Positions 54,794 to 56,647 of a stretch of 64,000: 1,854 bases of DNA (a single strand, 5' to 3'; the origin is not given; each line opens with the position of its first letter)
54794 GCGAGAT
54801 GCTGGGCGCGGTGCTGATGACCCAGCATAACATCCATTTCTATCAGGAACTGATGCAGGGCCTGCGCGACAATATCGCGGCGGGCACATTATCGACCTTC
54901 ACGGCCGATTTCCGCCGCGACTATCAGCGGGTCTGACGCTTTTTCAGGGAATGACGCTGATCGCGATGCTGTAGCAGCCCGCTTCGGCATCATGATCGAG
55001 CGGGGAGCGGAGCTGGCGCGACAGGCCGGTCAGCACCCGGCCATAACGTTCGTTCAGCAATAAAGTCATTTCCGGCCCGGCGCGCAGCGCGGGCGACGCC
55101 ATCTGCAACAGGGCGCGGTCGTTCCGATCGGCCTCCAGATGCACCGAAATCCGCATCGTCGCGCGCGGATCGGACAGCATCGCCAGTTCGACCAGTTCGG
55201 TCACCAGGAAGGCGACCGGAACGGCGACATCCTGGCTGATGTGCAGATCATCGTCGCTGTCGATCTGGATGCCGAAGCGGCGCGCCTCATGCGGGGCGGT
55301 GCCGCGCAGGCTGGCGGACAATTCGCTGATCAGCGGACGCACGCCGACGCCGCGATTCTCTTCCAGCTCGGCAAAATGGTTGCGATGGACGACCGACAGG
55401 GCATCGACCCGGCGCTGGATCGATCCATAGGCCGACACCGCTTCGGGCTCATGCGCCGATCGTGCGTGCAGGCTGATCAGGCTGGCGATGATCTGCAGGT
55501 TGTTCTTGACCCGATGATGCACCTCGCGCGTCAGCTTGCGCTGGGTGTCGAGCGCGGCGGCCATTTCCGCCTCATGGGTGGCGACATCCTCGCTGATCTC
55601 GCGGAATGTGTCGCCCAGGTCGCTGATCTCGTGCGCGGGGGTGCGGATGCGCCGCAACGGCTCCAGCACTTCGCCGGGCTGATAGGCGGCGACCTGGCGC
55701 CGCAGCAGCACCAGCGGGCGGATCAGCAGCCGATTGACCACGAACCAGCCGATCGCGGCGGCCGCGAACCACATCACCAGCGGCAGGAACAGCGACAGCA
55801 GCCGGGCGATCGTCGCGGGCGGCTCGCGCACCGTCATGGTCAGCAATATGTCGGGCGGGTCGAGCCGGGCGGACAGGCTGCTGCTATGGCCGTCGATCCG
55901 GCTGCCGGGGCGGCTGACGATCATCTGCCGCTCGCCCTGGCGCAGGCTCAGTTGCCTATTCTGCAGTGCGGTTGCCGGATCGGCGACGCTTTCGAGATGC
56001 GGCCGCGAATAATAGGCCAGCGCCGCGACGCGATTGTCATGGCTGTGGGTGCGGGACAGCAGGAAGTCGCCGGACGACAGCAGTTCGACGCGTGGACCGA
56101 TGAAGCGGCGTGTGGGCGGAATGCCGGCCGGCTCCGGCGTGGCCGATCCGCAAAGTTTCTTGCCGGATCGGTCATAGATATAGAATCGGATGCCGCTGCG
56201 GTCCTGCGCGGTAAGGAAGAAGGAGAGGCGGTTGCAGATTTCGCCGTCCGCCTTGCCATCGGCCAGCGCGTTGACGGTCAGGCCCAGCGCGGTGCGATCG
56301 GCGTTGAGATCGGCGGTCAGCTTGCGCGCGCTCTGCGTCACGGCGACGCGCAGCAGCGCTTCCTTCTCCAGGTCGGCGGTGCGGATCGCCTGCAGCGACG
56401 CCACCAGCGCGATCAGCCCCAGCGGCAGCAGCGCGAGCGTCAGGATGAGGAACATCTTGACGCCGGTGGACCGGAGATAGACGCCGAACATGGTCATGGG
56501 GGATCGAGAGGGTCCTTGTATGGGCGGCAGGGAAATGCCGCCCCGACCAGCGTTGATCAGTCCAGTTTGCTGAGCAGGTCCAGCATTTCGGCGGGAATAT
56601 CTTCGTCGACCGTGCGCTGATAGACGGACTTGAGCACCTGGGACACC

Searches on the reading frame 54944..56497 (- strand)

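Call 16: search_protein_families(library=pfam, proteins=[window:54944-56497:-], max_evalue=0.01)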
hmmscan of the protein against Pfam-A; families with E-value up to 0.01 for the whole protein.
window:54944-56497:- (517 aa): 2 families
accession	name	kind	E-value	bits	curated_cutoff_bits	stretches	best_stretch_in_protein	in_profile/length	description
PF07568.18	HisKA_2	-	1.6e-16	60.6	22.3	1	325-398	1-73/76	Histidine kinase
PF07536.20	HWE_HK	-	4.8e-07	30.9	22.8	1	325-392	1-64/83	HWE histidine kinase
